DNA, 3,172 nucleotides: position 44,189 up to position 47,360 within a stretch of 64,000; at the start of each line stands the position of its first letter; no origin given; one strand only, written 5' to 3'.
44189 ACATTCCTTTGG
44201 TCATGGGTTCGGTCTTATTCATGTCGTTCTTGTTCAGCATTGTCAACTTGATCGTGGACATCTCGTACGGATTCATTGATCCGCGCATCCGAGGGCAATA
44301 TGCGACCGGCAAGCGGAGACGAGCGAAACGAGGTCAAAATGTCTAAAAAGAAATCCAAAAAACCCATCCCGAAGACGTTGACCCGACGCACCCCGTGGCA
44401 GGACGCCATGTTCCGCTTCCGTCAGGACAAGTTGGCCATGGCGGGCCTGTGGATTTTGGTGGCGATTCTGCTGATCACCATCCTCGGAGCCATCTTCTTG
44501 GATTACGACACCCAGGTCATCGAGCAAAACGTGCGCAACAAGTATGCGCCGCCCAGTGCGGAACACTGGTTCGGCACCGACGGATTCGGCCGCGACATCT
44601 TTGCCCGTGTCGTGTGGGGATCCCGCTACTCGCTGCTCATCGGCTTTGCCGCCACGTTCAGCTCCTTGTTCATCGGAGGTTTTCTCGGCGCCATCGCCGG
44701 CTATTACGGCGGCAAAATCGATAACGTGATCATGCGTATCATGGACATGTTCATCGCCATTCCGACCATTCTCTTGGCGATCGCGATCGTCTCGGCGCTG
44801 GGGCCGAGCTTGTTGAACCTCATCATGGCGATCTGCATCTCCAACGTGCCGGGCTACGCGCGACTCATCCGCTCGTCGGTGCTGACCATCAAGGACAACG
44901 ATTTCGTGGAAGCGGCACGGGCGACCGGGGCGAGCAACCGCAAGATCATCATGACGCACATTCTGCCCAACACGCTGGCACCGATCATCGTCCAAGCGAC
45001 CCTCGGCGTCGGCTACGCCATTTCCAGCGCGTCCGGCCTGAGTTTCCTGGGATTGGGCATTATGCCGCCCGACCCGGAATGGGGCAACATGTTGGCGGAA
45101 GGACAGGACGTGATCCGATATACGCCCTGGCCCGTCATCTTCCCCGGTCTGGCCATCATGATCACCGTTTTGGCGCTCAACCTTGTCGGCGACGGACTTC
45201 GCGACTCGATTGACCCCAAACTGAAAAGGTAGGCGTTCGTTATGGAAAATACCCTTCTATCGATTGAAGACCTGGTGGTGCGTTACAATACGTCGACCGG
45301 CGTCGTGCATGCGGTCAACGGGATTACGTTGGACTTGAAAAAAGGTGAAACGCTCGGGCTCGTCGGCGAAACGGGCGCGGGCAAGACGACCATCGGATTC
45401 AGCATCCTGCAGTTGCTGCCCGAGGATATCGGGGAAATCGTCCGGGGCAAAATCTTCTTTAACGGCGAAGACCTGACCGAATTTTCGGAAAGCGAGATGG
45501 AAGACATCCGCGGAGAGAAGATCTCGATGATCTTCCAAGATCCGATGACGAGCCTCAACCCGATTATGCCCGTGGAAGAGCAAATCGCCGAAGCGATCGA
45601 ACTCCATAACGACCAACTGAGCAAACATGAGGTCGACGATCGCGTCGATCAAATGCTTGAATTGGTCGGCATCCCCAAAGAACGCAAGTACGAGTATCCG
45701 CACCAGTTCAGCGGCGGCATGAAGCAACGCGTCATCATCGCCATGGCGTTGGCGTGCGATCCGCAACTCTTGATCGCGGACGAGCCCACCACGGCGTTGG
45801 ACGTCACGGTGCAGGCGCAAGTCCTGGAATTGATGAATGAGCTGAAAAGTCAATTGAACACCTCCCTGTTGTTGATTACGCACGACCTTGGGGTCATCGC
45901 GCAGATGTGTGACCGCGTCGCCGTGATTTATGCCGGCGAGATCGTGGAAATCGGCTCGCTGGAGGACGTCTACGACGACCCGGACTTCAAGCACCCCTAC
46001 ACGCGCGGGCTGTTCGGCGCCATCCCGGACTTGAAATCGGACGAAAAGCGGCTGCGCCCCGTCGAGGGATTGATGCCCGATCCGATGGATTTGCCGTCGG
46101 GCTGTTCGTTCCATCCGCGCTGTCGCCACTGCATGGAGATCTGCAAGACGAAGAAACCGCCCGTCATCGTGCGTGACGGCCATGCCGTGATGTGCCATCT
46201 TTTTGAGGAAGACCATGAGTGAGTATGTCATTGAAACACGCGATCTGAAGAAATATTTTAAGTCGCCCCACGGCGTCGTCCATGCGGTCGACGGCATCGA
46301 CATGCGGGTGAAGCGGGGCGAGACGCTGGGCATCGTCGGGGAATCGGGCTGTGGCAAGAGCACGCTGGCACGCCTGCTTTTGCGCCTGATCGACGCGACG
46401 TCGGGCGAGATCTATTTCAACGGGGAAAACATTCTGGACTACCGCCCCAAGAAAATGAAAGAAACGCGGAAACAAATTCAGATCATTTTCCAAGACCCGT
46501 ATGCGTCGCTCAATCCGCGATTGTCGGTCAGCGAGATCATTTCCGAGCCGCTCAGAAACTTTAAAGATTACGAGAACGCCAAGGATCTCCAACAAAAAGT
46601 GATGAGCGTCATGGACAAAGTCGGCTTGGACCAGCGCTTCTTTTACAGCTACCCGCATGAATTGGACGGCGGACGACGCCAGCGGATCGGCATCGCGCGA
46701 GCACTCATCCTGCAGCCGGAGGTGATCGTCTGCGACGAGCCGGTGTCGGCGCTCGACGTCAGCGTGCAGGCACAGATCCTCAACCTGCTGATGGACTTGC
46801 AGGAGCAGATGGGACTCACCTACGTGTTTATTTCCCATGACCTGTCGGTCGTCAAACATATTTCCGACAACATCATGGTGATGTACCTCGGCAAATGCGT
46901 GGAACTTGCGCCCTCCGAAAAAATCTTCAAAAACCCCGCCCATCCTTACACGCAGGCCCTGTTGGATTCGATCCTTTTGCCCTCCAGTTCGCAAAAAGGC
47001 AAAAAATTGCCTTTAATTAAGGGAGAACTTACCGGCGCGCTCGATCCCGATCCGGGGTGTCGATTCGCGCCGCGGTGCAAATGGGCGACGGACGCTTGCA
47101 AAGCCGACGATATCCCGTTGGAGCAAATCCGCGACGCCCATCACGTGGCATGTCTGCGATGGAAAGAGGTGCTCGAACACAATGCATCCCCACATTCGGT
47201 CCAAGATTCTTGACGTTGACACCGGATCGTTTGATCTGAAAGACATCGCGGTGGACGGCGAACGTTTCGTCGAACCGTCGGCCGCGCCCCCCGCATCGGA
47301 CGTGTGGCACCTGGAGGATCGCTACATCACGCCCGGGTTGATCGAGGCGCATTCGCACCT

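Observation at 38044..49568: Second GrdE/GrdB-type selenoprotein reductase wired to an Opp-type importer and two amidohydrolases: candidate new Stickland-like acceptor pathway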

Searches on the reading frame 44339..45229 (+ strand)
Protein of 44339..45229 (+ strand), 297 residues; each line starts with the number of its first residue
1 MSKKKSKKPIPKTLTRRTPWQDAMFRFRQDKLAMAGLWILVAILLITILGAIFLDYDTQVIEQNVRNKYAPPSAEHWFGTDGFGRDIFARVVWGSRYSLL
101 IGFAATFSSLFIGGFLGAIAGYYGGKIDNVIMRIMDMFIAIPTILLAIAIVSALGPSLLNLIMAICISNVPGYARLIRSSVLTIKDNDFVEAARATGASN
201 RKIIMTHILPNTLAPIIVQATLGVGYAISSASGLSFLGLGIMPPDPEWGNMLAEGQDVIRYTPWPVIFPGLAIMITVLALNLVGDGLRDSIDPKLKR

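Call 9: search_protein_families(library=ncbifam, proteins=[window:44339-45229:+])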
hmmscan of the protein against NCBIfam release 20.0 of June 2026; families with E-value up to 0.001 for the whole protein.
window:44339-45229:+ (297 aa): 32 families (the best 25 are shown)
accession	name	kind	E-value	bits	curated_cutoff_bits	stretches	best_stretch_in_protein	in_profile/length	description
NF045476.1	Opp4C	equivalog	2.6e-97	325.4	350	1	19-294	2-278/278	oligopeptide ABC transporter permease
NF011662.0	PRK15082.1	equivalog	4.1e-90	302.2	484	1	9-297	15-302/303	glutathione ABC transporter permease GsiD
NF045473.1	Opp1C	equivalog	1.4e-89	300.1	350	1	28-295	2-267/267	nickel/cobalt ABC transporter permease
NF045474.1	Opp2C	equivalog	6.6e-87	291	300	1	60-292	4-236/236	nickel transporter permease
TIGR02790.1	nickel_nikC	equivalog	1.4e-84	283.8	358.45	1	35-292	3-258/258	nickel ABC transporter permease subunit NikC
NF007376.0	PRK09881.1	equivalog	2.9e-84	282.6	434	1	13-295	13-293/298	D,D-dipeptide ABC transporter permease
NF007738.0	PRK10417.1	equivalog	2.1e-78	263.6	335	1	32-296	10-272/277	nickel ABC transporter permease subunit NikC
NF008160.0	PRK10913.1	equivalog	2.7e-77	260.2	483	1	15-296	14-299/300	dipeptide ABC transporter permease DppC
NF045475.1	Opp3C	equivalog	9.4e-72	241.9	450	2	75-296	107-328/328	oligopeptide ABC transporter permease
NF047573.1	opine_perm_CntC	exception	2.7e-68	230.3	440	1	26-295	4-271/271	staphylopine uptake ABC transporter permease subunit CntC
NF011935.0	PRK15406.1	equivalog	1.2e-63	215.6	433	1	16-294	22-300/302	oligopeptide ABC transporter permease OppC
NF011691.0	PRK15111.1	equivalog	2e-52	178.6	379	1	18-292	14-292/296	putrescine export ABC transporter permease SapC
NF043080.1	MMSYN1_0166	equivalog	9.8e-52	175.8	370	1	20-296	27-306/307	oligopeptide ABC transporter permease OppC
NF011596.0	PRK15021.1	subfamily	1.2e-38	133.1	439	1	69-294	114-338/341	microcin C ABC transporter permease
NF045470.1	Opp2B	equivalog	2.6e-13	49.8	350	1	92-296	88-300/300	nickel ABC transporter permease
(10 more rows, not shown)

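Call 10: search_protein_families(library=pfam, proteins=[window:44339-45229:+])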
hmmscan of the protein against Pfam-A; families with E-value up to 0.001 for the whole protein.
window:44339-45229:+ (297 aa): 2 families
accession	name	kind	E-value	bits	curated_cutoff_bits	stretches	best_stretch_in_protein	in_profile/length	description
PF00528.27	BPD_transp_1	-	1.9e-40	139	26.4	1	113-296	1-183/184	Binding-protein-dependent transport system inner membrane component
PF12911.12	OppC_N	-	3.3e-15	56.1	23.9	1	18-72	1-53/53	N-terminal TM domain of oligopeptide transport permease C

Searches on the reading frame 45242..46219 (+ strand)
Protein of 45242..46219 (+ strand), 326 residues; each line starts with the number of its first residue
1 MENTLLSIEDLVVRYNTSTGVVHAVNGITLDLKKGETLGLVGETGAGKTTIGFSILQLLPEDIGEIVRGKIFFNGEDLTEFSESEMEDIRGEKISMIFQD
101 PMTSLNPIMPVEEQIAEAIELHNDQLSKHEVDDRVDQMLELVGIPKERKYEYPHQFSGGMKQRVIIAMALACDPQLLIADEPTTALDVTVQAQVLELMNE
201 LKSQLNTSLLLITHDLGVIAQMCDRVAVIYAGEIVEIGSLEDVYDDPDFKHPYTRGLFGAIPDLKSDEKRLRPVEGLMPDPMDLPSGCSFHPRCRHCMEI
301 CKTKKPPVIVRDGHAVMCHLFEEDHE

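Call 9: search_protein_families(library=ncbifam, proteins=[window:45242-46219:+])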
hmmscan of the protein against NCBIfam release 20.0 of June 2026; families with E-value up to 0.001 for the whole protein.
window:45242-46219:+ (326 aa): 186 families (the best 25 are shown)
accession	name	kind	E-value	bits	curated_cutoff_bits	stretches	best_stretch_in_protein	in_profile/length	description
NF007010.1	PRK09473.1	subfamily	1.9e-107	358.7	575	1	5-321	1-314/318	oligopeptide ABC transporter ATP-binding protein OppD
NF008246.0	PRK11022.1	equivalog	2.3e-92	309.6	541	1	4-322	2-318/326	dipeptide ABC transporter ATP-binding protein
NF043079.1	MMSYN1_0167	equivalog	3.8e-91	306.5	740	2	84-321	298-535/561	oligopeptide ABC transporter ATP-binding protein OppD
NF008453.0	PRK11308.1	subfamily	6.7e-85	285.2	408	1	7-325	14-330/334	dipeptide ABC transporter ATP-binding protein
NF011659.0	PRK15079.1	equivalog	5.3e-84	281.8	540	1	18-319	33-329/334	murein tripeptide/oligopeptide ABC transporter ATP binding protein OppF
NF007613.0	PRK10261.1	equivalog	2.3e-80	270.7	1077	1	3-265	10-276/623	glutathione ABC transporter ATP-binding protein GsiA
NF011713.0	PRK15134.1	equivalog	4.6e-79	266.4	834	1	1-263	1-262/529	microcin C ABC transporter ATP-binding protein YejF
NF043071.1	DppF_dipep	equivalog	1.8e-72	244.5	660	1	15-324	23-330/331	dipeptide ABC transporter ATP-binding subunit DppF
TIGR02770.1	nickel_nikD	equivalog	3.1e-67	226.3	318.7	1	25-259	2-227/230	nickel import ATP-binding protein NikD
NF047576.1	opine_ATP_CntF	equivalog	4.6e-65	219.5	385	1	5-263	2-255/264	staphylopine uptake ABC transporter ATP-binding protein CntF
NF047578.1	opine_ATP_CntD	equivalog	2.1e-64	217.4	380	1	5-265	2-257/266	staphylopine uptake ABC transporter ATP-binding protein CntD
NF043078.1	MMSYN1_0168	equivalog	5.3e-63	213.7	800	3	135-262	473-598/649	oligopeptide ABC transporter ATP-binding protein OppF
NF011674.0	PRK15093.1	equivalog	1.5e-59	201.8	627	1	4-320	2-323/330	putrescine export ABC transporter ATP-binding protein SapD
TIGR02769.1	nickel_nikE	equivalog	1.1e-55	189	332.55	1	4-261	1-253/265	nickel import ATP-binding protein NikE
NF007739.0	PRK10419.1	subfamily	3.7e-52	177.5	354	1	4-261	2-254/268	nickel ABC transporter ATP-binding protein NikE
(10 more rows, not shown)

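Call 10: search_protein_families(library=pfam, proteins=[window:45242-46219:+])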
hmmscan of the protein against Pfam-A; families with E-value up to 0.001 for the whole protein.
window:45242-46219:+ (326 aa): 4 families
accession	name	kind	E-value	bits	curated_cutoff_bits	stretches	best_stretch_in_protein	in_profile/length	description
PF00005.33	ABC_tran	-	5e-30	105.3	25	1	26-184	2-137/137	ABC transporter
PF08352.17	oligo_HPY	-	9.8e-17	61.6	27.1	1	235-301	1-65/65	Oligopeptide/dipeptide transporter, C-terminal region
PF13304.12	AAA_21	-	2.1e-07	31.7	27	1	146-219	228-303/304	AAA domain, putative AbiEii toxin, Type IV TA system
PF02463.25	SMC_N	-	1.6e-05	24.9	40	1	38-229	27-211/220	RecF/RecN/SMC N terminal domain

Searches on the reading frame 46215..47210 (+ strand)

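Call 9: search_protein_families(library=ncbifam, proteins=[window:46215-47210:+])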
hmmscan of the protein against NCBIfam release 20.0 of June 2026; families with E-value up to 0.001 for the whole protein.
window:46215-47210:+ (332 aa): 189 families (the best 25 are shown)
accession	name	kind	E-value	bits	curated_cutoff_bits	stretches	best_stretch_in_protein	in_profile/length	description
NF011659.0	PRK15079.1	equivalog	1.1e-117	392.4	540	1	7-317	22-332/334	murein tripeptide/oligopeptide ABC transporter ATP binding protein OppF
NF008453.0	PRK11308.1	subfamily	1.1e-115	386.5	408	1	4-321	11-331/334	dipeptide ABC transporter ATP-binding protein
NF043071.1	DppF_dipep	equivalog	5.2e-105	351.5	660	1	5-314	13-325/331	dipeptide ABC transporter ATP-binding subunit DppF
NF043078.1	MMSYN1_0168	equivalog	5.1e-87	293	800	3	126-264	469-608/649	oligopeptide ABC transporter ATP-binding protein OppF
NF007613.0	PRK10261.1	equivalog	9e-85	285.3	1077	1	22-273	337-587/623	glutathione ABC transporter ATP-binding protein GsiA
NF011713.0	PRK15134.1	equivalog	2.2e-77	260.8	834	1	21-251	298-527/529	microcin C ABC transporter ATP-binding protein YejF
NF007010.1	PRK09473.1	subfamily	7.3e-74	248.3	575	1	6-318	2-316/318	oligopeptide ABC transporter ATP-binding protein OppD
TIGR02769.1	nickel_nikE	equivalog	1.3e-70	237.9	332.55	1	19-256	21-256/265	nickel import ATP-binding protein NikE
NF043079.1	MMSYN1_0167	equivalog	1e-67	229.2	740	2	79-311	298-530/561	oligopeptide ABC transporter ATP-binding protein OppD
NF008246.0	PRK11022.1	equivalog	9.7e-66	222.1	541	1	10-313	8-314/326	dipeptide ABC transporter ATP-binding protein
NF007739.0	PRK10419.1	subfamily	1.3e-63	215.1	354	1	18-257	21-257/268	nickel ABC transporter ATP-binding protein NikE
NF011692.0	PRK15112.1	equivalog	6.2e-61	206.3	452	1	1-252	1-253/269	putrescine export ABC transporter ATP-binding protein SapF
NF047576.1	opine_ATP_CntF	equivalog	3.3e-58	197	385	1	25-252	20-252/264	staphylopine uptake ABC transporter ATP-binding protein CntF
NF047578.1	opine_ATP_CntD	equivalog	1.7e-57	194.7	380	1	25-252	20-252/266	staphylopine uptake ABC transporter ATP-binding protein CntD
TIGR02770.1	nickel_nikD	equivalog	4.6e-57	193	318.7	1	25-251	2-227/230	nickel import ATP-binding protein NikD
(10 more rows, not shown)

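Call 10: search_protein_families(library=pfam, proteins=[window:46215-47210:+])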
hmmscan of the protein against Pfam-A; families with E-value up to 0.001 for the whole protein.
window:46215-47210:+ (332 aa): 4 families
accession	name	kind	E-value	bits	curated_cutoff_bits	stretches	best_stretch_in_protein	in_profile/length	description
PF00005.33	ABC_tran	-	1.2e-32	113.8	25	1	26-177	2-136/137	ABC transporter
PF08352.17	oligo_HPY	-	4.4e-19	69.1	27.1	1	229-295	1-65/65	Oligopeptide/dipeptide transporter, C-terminal region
PF13401.12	AAA_22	-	0.00015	22.5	27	1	40-105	10-33/130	AAA domain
PF13304.12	AAA_21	-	0.00053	20.6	27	0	39-63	3-26/304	AAA domain, putative AbiEii toxin, Type IV TA system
